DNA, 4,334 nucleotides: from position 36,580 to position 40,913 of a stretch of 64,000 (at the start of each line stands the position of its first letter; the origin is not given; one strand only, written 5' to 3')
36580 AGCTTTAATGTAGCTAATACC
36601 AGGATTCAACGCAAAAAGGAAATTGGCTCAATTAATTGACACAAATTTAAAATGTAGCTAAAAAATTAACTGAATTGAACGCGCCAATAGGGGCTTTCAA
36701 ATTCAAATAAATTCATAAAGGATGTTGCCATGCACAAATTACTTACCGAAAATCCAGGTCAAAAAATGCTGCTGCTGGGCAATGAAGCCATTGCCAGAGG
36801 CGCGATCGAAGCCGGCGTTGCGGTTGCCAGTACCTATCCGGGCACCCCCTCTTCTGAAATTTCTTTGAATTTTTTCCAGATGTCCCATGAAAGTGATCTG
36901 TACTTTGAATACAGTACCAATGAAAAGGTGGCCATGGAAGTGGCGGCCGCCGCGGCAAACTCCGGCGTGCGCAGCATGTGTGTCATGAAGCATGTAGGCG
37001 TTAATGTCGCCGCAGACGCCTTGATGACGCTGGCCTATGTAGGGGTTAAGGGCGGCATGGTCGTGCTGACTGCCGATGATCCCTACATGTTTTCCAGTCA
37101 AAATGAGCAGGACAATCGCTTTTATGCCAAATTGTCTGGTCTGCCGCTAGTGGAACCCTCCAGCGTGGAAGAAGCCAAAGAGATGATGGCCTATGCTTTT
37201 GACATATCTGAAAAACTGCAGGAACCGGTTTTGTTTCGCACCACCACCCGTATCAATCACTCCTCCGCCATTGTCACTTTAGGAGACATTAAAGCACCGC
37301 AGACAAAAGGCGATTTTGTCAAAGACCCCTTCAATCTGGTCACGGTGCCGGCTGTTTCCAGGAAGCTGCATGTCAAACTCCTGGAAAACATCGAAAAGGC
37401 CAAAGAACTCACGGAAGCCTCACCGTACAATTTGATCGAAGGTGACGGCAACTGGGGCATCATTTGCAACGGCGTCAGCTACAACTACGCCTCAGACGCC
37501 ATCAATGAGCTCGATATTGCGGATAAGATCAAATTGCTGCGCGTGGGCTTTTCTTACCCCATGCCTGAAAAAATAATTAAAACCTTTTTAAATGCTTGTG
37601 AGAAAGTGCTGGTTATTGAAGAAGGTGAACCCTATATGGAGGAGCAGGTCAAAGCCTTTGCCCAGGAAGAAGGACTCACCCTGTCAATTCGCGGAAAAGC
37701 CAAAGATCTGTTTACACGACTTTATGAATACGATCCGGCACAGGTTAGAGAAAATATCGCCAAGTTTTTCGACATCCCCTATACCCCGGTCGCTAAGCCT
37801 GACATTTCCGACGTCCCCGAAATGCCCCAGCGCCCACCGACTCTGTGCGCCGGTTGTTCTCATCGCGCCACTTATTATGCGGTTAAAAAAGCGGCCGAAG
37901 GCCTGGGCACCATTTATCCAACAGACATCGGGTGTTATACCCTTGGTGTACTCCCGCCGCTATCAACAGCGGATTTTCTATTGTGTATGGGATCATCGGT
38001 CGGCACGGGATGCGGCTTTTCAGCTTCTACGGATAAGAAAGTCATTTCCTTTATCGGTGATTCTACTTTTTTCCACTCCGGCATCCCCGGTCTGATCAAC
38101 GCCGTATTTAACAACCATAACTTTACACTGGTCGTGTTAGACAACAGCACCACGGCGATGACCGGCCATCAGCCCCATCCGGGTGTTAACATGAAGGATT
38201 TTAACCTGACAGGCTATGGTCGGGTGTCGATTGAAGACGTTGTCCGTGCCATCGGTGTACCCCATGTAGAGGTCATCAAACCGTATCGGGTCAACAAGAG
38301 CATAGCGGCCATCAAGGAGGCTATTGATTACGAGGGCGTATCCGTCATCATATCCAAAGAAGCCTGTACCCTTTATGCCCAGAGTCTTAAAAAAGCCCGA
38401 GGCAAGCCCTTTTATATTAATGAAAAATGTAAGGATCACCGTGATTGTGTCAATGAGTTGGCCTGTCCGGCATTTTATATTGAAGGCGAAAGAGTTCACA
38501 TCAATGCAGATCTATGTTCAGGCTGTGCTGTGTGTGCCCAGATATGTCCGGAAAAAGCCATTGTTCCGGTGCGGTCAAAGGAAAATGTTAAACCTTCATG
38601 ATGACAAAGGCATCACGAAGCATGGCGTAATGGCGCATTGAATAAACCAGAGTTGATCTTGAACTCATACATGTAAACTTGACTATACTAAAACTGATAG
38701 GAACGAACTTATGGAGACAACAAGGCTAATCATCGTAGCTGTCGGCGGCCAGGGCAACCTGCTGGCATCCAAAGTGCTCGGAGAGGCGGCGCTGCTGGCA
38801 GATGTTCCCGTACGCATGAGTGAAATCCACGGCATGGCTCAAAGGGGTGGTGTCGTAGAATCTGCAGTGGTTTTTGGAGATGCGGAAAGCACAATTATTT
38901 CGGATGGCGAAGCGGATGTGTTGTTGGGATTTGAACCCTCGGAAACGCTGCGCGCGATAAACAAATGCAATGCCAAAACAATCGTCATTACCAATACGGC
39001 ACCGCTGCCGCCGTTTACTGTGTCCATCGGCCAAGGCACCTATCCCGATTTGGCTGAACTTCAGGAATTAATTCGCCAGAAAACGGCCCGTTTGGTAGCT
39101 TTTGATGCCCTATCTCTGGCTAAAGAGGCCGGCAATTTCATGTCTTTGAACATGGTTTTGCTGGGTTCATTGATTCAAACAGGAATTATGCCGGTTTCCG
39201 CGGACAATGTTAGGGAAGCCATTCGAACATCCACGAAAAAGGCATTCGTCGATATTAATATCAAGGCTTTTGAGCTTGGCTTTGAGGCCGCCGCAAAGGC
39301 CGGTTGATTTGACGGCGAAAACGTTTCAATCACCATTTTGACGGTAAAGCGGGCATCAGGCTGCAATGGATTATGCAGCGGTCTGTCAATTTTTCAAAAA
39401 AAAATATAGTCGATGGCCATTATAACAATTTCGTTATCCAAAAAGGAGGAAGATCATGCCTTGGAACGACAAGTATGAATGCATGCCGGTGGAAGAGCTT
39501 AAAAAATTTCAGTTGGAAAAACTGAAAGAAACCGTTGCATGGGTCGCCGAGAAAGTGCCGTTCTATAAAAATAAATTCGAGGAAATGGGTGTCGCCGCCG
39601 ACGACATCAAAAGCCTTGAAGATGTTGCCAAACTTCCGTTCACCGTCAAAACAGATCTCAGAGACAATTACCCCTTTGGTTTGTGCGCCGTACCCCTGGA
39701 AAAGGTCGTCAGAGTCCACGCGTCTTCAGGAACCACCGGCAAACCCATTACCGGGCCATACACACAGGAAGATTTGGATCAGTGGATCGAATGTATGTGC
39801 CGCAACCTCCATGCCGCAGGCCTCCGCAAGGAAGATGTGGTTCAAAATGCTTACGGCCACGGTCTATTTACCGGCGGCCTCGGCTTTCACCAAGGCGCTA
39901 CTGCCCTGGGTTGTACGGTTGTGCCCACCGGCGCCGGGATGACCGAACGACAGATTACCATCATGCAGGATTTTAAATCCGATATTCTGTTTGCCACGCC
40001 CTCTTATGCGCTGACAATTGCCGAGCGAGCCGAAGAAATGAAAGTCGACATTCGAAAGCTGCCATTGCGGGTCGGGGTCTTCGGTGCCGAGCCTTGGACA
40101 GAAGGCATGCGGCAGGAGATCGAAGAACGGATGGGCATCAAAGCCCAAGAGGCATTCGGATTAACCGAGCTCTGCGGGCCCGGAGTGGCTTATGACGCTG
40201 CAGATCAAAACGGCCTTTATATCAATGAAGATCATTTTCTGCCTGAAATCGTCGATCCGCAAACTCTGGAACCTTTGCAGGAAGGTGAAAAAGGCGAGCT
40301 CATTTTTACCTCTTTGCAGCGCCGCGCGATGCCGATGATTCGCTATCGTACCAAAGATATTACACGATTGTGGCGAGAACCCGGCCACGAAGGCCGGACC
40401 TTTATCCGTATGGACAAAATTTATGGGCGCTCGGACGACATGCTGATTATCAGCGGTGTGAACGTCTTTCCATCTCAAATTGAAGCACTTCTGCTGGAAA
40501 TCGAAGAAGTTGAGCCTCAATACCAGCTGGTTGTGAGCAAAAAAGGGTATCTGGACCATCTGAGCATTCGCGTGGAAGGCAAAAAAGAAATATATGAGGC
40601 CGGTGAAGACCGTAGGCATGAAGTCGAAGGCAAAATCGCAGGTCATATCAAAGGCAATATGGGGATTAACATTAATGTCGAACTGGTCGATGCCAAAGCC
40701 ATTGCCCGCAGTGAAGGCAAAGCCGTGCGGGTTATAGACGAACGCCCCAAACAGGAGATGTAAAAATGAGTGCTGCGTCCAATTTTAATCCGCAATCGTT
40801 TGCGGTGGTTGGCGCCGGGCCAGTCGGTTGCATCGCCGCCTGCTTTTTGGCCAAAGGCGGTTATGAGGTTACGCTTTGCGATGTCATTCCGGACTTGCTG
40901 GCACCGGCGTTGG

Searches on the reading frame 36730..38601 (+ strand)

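Call 61: search_protein_families(library=pfam, proteins=[window:36730-38601:+], max_evalue=0.000001)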
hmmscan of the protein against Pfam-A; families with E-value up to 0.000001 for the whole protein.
window:36730-38601:+ (623 aa): 2 families
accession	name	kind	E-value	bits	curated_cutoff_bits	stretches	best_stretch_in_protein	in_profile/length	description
PF02775.26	TPP_enzyme_C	-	1.7e-23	83.5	21.9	1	399-540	1-149/151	Thiamine pyrophosphate enzyme, C-terminal TPP binding domain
PF01855.24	POR_N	-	2.7e-10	40.8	27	1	24-185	2-168/231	Pyruvate flavodoxin/ferredoxin oxidoreductase, thiamine diP-bdg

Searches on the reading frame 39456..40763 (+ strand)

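Call 61: search_protein_families(library=pfam, proteins=[window:39456-40763:+], max_evalue=0.000001)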
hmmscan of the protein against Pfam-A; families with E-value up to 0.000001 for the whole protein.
window:39456-40763:+ (435 aa): 2 families
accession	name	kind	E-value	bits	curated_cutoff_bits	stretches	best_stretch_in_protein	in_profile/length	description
PF14535.12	AMP-binding_C_2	-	4.3e-28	97.9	25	1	334-430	1-96/96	AMP-binding enzyme C-terminal domain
PF00501.34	AMP-binding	-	5.1e-14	52.3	29.9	1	88-284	168-374/384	AMP-binding enzyme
